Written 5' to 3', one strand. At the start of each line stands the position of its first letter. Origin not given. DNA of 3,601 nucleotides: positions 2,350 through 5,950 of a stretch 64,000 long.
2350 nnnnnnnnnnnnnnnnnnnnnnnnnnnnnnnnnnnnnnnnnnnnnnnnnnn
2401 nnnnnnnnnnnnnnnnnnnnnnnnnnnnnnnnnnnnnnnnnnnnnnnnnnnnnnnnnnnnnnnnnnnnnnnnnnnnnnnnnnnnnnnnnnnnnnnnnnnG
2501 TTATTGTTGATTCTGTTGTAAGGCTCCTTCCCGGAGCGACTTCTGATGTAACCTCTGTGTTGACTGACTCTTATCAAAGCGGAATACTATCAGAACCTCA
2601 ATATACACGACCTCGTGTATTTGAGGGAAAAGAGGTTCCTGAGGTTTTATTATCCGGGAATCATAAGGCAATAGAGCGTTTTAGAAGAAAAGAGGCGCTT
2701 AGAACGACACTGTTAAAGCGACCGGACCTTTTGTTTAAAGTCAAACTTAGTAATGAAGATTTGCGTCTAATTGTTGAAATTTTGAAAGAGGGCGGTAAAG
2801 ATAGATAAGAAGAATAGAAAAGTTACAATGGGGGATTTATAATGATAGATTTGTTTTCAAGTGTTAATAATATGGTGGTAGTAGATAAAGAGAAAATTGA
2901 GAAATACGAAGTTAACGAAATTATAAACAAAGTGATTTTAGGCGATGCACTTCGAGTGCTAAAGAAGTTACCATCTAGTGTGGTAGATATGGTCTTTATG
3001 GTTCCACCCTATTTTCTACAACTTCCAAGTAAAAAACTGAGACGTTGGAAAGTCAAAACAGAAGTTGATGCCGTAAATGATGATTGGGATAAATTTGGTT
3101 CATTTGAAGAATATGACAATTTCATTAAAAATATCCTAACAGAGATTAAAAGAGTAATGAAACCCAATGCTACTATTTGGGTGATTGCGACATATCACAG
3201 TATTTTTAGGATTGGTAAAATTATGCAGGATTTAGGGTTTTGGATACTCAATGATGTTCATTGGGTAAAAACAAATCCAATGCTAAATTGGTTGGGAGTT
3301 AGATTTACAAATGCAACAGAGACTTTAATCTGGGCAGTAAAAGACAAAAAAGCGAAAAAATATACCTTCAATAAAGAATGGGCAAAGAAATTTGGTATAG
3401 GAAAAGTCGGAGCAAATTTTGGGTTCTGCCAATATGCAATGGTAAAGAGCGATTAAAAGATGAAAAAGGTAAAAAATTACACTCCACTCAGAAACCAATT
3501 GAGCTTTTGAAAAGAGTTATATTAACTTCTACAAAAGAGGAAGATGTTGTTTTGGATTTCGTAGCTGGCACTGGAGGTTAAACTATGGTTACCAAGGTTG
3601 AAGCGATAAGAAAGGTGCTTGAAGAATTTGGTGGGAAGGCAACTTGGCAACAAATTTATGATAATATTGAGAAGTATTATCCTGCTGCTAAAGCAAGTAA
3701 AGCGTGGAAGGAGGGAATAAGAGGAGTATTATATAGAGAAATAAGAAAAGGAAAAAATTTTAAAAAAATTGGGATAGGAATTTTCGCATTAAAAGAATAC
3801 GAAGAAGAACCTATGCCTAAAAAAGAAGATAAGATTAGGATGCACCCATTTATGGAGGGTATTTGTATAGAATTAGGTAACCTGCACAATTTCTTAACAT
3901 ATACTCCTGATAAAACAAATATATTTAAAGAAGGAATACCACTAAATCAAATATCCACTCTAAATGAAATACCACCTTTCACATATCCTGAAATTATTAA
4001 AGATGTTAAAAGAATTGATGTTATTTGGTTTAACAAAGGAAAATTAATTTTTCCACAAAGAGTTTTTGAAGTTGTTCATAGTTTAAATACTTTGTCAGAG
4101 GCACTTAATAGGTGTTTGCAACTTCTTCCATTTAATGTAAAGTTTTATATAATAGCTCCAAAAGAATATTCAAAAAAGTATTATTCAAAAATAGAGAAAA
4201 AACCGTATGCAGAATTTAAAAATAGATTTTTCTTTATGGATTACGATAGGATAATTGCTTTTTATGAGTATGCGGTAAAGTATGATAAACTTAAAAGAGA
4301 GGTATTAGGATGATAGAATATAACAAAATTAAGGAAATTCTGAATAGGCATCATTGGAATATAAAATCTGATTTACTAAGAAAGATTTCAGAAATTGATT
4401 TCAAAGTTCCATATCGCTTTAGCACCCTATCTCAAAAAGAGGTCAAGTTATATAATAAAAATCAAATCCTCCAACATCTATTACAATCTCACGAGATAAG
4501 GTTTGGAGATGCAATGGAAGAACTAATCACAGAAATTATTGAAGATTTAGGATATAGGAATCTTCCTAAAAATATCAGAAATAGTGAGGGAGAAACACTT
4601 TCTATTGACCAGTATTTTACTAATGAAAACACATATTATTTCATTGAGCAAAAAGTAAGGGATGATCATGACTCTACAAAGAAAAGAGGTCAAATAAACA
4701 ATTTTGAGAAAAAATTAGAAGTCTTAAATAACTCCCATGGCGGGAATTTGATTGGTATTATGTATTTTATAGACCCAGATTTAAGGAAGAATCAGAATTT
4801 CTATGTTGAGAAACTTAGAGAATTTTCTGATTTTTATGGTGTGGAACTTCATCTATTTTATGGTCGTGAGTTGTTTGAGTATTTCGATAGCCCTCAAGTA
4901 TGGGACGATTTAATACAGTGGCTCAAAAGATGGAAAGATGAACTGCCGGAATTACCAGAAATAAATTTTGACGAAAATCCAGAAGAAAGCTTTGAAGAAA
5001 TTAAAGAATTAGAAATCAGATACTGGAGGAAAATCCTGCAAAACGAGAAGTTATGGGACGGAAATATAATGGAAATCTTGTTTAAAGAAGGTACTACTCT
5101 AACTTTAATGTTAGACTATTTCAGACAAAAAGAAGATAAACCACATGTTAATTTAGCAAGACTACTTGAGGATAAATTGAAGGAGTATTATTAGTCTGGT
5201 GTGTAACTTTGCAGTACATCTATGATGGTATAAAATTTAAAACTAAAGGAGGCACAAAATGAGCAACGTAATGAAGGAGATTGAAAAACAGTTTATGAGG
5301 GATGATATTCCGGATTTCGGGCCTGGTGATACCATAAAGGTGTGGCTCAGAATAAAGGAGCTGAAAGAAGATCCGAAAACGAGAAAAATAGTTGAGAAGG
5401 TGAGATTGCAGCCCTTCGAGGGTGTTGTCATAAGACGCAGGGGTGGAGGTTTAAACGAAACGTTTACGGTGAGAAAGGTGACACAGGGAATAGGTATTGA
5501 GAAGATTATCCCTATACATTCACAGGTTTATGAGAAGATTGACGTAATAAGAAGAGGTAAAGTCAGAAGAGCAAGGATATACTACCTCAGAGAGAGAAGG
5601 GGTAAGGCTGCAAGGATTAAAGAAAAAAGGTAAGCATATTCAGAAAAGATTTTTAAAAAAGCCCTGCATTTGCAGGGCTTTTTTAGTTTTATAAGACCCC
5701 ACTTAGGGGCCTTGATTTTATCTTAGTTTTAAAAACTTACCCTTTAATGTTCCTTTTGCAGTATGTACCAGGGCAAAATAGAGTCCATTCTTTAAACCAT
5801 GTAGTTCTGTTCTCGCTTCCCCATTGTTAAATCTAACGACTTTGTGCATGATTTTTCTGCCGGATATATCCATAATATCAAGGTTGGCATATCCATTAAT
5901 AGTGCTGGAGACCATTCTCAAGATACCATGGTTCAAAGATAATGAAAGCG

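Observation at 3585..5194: Two intact, translationally coupled nuclease-like ORFs beside a dead methyltransferase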

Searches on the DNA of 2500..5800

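Call 94: search_rna_families(source=window, start=2500, end=5800, threshold=evalue, max_evalue=1)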
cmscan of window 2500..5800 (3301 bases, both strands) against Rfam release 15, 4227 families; matches with E-value up to 1: 12.
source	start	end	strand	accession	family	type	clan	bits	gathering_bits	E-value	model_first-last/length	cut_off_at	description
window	5654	5716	-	RF00512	Leu_leader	Cis-reg; leader;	-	31.1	50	0.00095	1-148/148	no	Leucine operon leader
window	5641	5736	-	RF02070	STnc300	Gene; sRNA;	-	30.3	80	0.28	1-159/159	no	Salmonella enterica sRNA STnc300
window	5567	5694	+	RF00557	L10_leader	Cis-reg; leader;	-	29.1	44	0.046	1-138/138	no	Ribosomal protein L10 leader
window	5652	5752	-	RF01859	Phe_leader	Cis-reg; leader;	-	27.2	55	0.13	1-125/125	no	Phenylalanine leader peptide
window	5573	5690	+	RF02053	STnc430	Gene; sRNA;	-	26.4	47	0.3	1-162/162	no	Enterobacterial sRNA STnc430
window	5656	5717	-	RF02589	Spy779816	Gene; sRNA;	-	25.9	67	0.29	1-88/88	no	S. pyogenes small RNA 779816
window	5636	5687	+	RF00506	Thr_leader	Cis-reg; leader;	-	25.7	55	0.072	1-118/118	no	Threonine operon leader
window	5653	5715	-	RF00506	Thr_leader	Cis-reg; leader;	-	24.8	55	0.12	1-118/118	no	Threonine operon leader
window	5573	5681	+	RF00195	RsmY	Gene; sRNA;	CL00106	24.6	57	0.0035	1-121/121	no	RsmY RNA family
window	5637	5684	+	RF02607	AbsR25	Gene; sRNA;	-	24.2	47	0.35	1-164/164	no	Acinetobacter sRNA 25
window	5649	5701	+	RF02606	AbsR28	Gene; sRNA;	-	23.3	50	0.029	1-180/180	no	Acinetobacter sRNA 28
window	5626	5698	+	RF02621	BSnc120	Gene; sRNA;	-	22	114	0.11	1-88/88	no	Brucella sRNA 120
